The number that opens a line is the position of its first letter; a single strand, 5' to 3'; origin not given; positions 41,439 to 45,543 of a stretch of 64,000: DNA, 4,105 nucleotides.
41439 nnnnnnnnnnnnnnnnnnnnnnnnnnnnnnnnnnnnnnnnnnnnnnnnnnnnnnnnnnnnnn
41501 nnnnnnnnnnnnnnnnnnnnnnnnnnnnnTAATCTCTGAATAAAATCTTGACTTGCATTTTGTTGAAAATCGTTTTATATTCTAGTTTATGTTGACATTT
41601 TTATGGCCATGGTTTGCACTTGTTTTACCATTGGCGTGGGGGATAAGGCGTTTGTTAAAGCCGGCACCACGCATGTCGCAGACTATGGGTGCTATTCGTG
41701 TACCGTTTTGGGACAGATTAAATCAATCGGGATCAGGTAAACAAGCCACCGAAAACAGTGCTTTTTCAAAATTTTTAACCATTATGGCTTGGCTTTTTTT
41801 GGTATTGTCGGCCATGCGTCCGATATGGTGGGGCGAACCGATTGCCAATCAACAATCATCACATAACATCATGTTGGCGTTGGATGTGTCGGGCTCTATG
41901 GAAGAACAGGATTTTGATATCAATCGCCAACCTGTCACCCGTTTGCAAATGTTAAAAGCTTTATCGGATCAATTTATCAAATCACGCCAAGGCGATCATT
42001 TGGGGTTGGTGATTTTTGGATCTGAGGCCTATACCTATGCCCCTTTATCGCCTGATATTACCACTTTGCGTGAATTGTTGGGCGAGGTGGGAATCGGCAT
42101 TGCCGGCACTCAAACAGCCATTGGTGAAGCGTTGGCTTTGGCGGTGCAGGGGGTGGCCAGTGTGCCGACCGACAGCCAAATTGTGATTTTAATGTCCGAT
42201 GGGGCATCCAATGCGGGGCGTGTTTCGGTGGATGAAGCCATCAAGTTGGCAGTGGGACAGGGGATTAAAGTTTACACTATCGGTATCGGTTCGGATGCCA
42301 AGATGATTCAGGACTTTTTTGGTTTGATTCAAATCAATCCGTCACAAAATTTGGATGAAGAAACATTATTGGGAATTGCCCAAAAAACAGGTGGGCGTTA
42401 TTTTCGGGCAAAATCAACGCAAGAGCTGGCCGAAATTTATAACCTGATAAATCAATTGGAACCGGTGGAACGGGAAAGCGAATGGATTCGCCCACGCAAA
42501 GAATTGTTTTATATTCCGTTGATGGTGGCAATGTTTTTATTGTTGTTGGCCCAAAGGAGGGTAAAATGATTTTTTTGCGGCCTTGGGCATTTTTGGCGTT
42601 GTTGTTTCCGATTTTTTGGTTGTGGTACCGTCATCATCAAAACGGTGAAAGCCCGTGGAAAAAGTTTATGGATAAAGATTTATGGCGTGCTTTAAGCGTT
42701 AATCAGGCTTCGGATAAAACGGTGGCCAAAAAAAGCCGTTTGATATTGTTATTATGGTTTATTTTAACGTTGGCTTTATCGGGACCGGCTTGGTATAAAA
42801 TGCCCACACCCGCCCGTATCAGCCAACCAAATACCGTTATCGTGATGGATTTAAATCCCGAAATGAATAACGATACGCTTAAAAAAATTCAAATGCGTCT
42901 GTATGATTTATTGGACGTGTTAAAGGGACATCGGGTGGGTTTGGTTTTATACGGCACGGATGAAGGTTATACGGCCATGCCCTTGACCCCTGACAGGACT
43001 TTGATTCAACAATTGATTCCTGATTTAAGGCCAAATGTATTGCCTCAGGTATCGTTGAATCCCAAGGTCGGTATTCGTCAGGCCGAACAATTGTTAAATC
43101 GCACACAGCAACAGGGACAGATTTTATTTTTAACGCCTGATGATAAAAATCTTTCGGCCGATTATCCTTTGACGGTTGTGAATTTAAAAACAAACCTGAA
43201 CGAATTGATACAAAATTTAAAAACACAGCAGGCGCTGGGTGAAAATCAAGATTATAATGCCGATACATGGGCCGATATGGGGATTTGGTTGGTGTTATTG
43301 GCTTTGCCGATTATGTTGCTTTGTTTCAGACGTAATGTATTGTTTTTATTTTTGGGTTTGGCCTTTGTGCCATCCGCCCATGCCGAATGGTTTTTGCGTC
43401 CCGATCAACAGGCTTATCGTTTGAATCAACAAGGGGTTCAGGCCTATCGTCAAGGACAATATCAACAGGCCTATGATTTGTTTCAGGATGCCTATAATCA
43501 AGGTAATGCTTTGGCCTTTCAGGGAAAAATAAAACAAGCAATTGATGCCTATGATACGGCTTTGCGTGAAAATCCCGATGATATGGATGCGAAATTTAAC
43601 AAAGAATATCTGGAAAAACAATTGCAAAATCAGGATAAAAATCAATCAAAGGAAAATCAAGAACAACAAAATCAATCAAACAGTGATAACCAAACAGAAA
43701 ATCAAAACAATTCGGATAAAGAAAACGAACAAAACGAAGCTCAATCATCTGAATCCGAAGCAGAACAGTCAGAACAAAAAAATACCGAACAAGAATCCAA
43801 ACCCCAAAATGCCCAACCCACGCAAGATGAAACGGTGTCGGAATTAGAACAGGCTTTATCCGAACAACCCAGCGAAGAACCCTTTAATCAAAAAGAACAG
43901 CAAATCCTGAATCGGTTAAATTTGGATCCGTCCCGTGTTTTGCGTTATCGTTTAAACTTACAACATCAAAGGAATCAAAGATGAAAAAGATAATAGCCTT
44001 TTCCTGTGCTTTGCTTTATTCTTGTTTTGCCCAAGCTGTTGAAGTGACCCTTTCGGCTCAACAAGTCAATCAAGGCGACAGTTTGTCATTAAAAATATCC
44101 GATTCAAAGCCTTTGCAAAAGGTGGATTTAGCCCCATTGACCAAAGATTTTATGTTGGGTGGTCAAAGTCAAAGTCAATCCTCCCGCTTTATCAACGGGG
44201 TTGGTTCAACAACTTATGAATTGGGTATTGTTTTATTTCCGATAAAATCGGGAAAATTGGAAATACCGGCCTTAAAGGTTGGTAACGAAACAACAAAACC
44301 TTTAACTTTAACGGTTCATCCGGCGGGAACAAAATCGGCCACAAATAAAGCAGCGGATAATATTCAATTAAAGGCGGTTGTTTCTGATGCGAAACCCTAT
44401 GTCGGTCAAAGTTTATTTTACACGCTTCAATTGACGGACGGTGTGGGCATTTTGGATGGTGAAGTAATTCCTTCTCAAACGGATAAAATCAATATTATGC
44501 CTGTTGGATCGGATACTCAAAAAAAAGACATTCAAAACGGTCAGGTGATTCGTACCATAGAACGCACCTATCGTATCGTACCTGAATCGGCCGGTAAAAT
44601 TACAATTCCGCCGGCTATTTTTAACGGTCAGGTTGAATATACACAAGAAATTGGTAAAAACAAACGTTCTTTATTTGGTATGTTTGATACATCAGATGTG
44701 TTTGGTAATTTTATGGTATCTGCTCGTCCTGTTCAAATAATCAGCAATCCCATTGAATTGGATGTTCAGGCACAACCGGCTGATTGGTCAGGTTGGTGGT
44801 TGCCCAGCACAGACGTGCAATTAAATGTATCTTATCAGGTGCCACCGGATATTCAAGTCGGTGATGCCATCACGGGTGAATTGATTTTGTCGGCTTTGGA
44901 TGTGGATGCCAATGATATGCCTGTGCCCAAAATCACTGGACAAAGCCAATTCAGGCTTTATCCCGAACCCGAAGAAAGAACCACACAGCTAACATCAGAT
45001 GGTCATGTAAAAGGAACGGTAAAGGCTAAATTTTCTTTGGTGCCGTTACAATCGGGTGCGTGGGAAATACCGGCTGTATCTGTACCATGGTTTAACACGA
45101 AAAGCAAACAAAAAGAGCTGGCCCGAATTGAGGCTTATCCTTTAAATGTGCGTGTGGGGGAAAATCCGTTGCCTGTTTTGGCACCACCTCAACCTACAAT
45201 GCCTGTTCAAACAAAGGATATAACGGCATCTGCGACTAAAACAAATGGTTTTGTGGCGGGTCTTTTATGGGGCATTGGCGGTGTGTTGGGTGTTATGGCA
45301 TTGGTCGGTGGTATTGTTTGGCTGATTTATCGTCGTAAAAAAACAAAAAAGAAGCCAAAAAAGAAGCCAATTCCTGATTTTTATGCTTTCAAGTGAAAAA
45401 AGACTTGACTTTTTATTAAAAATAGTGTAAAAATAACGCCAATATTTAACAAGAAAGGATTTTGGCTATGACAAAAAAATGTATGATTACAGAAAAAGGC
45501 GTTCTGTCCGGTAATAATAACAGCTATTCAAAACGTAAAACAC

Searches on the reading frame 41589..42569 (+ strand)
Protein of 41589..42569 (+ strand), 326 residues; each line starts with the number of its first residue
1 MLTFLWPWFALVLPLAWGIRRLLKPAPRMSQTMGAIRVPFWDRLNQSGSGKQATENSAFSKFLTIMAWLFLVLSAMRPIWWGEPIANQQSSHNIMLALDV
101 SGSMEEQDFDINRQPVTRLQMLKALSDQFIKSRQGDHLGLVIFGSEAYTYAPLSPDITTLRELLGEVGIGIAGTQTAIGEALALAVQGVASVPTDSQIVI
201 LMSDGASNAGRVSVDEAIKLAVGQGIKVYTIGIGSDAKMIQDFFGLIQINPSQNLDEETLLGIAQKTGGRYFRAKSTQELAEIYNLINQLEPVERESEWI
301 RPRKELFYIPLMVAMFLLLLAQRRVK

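Call 11: search_protein_families(library=pfam, proteins=[window:41589-42566:+], max_evalue=0.01)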
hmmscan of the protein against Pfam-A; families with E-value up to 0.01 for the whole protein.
window:41589-42566:+ (326 aa): 7 families
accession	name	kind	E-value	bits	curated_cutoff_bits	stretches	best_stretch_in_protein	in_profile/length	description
PF00092.34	VWA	-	1.5e-20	74.6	23.8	1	93-284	1-172/174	von Willebrand factor type A domain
PF13519.12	VWA_2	-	1.1e-15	58.5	27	1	94-205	1-106/107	von Willebrand factor type A domain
PF06707.17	DUF1194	-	6.1e-07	29.3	27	1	173-239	92-160/206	Protein of unknown function (DUF1194)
PF01882.25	DUF58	-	2.6e-05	23.9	23.4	1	88-208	32-146/216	Protein of unknown function DUF58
PF05762.20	VWA_CoxE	-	0.00033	20.6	26.4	1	88-230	53-184/222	VWA domain containing CoxE-like protein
PF04056.20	Ssl1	-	0.0024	18.1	27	1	98-238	2-143/193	Ssl1-like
PF13768.12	VWA_3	-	0.0037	17.8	27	0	182-241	84-143/155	von Willebrand factor type A domain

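Call 12: find_encoding_contigs(protein=window:41589-42569:+, flank=3000, max_places=10)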
Protein window:41589-42569:+ (326 aa): no gene with exactly this product is on record in the collection.
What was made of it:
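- Tried and rejected: Exact look-up of the window's BatA protein: not on record (call 12).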

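Call 13: find_related_loci(query=window:41589-42566:+, collection=genome_contigs, flank=4000)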
Query window:41589-42566:+ (326 aa) in genome_contigs; peptide patterns used: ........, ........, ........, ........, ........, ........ (x = any residue, [..] = any of these).
123 stretches matched a pattern; 10 encode a relative of the query (tblastn E <= 1e-3); 10 distinct loci.
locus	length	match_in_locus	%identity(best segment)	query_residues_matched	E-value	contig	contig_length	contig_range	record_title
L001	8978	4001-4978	99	1-326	0e+0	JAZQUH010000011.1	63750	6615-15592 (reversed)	MAG: Alphaproteobacteria bacterium isolate T1900045181_TC20190177.MAGScoT_cleanbin_000009 SGB_5241_k141_2669475, whole g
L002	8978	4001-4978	90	1-326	0e+0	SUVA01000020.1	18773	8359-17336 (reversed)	MAG: Alphaproteobacteria bacterium isolate SIG60 NODE_53905_length_18773_cov_3.623297, whole genome shotgun sequence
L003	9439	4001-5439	78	1-323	7e-174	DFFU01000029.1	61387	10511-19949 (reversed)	MAG TPA_asm: Alphaproteobacteria bacterium UBA3768 UBA3768_contig_25457, whole genome shotgun sequence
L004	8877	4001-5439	76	1-310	2e-158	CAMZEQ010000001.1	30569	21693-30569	MAG TPA_asm: uncultured Alphaproteobacteria bacterium isolate SRR10912534_bin.114_metaWRAP_v1.3_MAG genome assembly, con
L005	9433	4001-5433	58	1-324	1e-108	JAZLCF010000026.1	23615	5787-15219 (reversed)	MAG: Alphaproteobacteria bacterium isolate T1900045051_TC20190044.MAGScoT_cleanbin_000038 SGB_4529_k141_3579904, whole g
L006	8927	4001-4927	44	1-311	1e-81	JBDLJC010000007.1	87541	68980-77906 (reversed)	MAG: Thermodesulfobacteriota bacterium isolate MAG073 MAG073_7, whole genome shotgun sequence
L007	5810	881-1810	45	1-311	2e-79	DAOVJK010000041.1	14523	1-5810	MAG TPA_asm: Pseudomonadota bacterium isolate CSMAG_1391 CSMAG_1391_k141_2311292_length_14523_cov_15.0000, whole genome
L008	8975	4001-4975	41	1-325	2e-77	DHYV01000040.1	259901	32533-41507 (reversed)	MAG TPA_asm: Desulfobulbaceae bacterium UBA5121 UBA5121_contig_140, whole genome shotgun sequence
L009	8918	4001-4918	40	1-320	2e-67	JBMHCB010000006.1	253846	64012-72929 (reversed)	MAG: Porticoccaceae bacterium isolate STO1_bin.254 c_000000000006, whole genome shotgun sequence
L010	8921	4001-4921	35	1-320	3e-52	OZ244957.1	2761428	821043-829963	MAG: Gammaproteobacteria bacterium isolate c1868abd-a98a-494f-acf9-34809c13b1e0 genome assembly, chromosome: 1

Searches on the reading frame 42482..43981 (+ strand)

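Call 11: search_protein_families(library=pfam, proteins=[window:42482-43981:+], max_evalue=0.01)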
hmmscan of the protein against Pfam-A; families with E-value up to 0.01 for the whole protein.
window:42482-43981:+ (500 aa): 8 families
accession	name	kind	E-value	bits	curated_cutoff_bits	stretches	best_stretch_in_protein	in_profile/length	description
PF00515.34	TPR_1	-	1e-07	31.9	27.8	1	338-367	5-34/34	Tetratricopeptide repeat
PF07719.23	TPR_2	-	1.8e-07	31.2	27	1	338-367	5-34/34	Tetratricopeptide repeat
PF13432.12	TPR_16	-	1.2e-05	26.1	32.7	1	338-373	1-36/65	Tetratricopeptide repeat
PF13428.12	TPR_14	-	9.9e-05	23.1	23.5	0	341-372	8-39/44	Tetratricopeptide repeat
PF13519.12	VWA_2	-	0.00011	23.2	27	1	118-218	1-104/107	von Willebrand factor type A domain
PF13414.12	TPR_11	-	0.00082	19.5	26.8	1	341-371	1-31/42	TPR repeat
PF07219.19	HemY_N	-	0.0077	16.8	31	0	269-342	17-90/107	HemY protein N-terminus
PF13174.12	TPR_6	-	0.0082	17.2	26.3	0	338-366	4-32/33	Tetratricopeptide repeat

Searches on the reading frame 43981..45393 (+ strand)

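Call 11: search_protein_families(library=pfam, proteins=[window:43981-45393:+], max_evalue=0.01)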
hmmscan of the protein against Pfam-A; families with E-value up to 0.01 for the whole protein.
window:43981-45393:+ (471 aa): 2 families
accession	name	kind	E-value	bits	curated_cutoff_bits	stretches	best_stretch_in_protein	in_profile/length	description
PF13584.12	BatD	-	4.5e-25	88.6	24.1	3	23-112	2-92/92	BatD DUF11 like domain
PF12584.13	TRAPPC10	-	0.0025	18.1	22.5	0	78-117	91-120/150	Trafficking protein particle complex subunit 10, TRAPPC10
